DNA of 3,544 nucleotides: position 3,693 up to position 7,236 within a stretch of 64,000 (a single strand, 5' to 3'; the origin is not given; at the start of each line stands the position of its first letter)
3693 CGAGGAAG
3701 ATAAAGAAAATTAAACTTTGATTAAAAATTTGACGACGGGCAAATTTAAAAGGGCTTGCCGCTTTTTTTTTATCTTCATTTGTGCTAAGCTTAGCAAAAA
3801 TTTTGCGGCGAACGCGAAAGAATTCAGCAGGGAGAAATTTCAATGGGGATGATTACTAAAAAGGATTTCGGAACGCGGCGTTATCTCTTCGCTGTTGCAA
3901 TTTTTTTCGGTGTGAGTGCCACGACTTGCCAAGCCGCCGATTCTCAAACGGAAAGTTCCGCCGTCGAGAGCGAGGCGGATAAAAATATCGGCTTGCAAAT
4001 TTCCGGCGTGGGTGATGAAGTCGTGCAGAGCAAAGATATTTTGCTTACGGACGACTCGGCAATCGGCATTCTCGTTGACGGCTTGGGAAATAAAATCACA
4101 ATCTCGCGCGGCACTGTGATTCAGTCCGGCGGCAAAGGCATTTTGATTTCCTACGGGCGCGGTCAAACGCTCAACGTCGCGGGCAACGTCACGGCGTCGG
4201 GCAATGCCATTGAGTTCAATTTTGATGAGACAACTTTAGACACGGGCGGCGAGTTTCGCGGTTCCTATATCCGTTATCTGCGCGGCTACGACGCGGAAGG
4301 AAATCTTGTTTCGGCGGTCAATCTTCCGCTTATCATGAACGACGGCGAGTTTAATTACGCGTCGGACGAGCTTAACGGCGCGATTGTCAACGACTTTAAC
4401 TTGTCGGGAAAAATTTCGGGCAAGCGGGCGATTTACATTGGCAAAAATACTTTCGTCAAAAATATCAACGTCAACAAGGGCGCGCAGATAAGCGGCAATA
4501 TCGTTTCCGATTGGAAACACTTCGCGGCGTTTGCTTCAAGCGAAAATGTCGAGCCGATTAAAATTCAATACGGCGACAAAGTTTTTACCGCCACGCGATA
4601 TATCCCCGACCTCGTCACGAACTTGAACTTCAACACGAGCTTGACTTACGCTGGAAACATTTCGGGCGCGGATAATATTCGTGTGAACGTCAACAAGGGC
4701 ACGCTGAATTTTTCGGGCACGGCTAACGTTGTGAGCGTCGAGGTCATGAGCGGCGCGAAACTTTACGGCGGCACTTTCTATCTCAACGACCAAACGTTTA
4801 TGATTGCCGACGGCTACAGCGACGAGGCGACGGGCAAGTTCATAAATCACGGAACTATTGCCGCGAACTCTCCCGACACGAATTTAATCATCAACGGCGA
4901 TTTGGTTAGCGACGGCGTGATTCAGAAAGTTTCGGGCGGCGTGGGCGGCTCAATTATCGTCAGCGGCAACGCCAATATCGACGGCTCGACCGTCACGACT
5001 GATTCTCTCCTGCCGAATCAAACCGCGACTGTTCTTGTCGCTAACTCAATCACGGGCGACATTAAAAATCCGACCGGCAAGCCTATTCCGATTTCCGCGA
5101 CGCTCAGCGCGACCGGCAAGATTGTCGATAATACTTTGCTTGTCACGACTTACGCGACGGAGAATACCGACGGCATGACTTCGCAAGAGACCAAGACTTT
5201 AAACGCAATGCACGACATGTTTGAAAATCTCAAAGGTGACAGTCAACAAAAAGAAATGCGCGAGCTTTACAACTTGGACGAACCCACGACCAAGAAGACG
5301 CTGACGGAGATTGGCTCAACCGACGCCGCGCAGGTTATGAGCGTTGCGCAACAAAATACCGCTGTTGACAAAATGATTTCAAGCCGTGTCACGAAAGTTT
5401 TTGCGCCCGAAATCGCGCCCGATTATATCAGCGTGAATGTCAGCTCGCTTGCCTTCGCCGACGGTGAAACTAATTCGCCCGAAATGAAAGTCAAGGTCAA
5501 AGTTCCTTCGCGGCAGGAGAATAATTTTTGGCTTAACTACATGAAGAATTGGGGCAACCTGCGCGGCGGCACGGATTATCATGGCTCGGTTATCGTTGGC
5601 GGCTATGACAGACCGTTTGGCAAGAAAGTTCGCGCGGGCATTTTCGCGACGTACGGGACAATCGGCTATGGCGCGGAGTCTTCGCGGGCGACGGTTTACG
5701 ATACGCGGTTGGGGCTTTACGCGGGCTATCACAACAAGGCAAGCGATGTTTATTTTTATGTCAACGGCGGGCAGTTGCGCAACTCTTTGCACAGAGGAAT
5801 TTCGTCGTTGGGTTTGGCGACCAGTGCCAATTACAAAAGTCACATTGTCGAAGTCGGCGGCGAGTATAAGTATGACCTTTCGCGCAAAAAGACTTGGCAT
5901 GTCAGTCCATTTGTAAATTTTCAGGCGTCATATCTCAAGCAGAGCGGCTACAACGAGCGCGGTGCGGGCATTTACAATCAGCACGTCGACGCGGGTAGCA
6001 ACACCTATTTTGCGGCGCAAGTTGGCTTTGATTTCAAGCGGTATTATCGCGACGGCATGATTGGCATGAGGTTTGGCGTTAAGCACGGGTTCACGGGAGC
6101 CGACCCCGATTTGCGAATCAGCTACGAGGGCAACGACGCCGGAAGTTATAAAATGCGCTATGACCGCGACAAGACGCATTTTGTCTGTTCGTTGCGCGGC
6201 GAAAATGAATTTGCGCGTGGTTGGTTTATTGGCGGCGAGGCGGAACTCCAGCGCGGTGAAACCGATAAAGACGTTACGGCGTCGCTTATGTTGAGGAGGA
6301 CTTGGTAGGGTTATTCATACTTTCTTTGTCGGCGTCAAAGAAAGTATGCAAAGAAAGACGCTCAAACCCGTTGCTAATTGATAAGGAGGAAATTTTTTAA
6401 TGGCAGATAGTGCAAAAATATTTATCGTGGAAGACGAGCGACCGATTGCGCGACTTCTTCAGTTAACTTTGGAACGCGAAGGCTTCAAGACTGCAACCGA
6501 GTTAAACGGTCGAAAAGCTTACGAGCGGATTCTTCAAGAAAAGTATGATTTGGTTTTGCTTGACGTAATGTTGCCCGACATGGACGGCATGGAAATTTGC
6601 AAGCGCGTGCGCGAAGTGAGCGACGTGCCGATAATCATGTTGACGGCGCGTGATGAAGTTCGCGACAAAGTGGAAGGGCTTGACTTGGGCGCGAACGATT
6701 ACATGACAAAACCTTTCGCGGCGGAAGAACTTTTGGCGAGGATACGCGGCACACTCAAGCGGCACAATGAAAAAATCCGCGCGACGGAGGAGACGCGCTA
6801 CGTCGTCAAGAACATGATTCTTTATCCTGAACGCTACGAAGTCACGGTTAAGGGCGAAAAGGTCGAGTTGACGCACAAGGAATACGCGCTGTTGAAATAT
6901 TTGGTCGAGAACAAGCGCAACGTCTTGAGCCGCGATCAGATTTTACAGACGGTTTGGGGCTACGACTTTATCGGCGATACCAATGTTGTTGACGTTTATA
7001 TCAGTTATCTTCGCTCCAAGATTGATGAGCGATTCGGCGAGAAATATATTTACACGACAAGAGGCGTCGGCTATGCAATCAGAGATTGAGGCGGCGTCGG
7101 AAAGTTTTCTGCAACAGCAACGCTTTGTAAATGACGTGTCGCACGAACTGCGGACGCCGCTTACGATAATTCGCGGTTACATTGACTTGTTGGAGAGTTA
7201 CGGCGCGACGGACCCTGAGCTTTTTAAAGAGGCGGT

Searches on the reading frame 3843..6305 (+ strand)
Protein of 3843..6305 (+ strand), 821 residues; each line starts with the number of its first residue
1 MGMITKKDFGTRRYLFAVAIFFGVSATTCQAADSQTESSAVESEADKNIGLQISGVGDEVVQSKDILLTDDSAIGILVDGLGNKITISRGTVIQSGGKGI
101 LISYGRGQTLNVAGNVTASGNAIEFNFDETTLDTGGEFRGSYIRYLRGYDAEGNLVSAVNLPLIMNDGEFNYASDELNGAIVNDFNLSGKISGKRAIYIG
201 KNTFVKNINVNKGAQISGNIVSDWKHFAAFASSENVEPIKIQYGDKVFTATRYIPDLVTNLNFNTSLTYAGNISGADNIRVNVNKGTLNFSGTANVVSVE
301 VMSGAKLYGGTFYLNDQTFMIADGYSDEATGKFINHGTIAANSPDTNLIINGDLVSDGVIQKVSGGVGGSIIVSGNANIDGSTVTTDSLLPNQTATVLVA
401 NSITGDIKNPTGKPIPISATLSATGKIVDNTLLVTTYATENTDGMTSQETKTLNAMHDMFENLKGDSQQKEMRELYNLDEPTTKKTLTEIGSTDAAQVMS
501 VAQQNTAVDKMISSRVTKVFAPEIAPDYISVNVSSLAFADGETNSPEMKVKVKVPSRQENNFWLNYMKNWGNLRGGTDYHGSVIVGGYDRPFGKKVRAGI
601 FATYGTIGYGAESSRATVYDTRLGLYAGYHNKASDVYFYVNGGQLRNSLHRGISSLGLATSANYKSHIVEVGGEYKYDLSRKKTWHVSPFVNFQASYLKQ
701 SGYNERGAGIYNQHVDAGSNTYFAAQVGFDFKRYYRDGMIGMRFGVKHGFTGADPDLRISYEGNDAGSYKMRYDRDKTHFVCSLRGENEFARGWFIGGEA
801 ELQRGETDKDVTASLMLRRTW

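Call 78: search_protein_families(library=pfam, proteins=[window:3843-6305:+], max_evalue=0.001)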
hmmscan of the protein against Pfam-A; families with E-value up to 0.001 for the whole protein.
window:3843-6305:+ (821 aa): 1 family
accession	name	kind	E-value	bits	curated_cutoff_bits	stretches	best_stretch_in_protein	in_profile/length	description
PF03797.25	Autotransporter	-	6e-25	88.9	26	1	562-799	1-253/255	Autotransporter beta-domain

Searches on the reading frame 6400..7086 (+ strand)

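Call 78: search_protein_families(library=pfam, proteins=[window:6400-7086:+], max_evalue=0.001)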
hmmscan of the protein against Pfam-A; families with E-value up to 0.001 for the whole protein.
window:6400-7086:+ (229 aa): 2 families
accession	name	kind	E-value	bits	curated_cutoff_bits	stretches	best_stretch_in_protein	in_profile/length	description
PF00072.30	Response_reg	-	3.8e-32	111.2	30.2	1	7-116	1-111/111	Response regulator receiver domain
PF00486.34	Trans_reg_C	-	5.4e-28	97.3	26.2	1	152-226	1-76/77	Transcriptional regulatory protein, C terminal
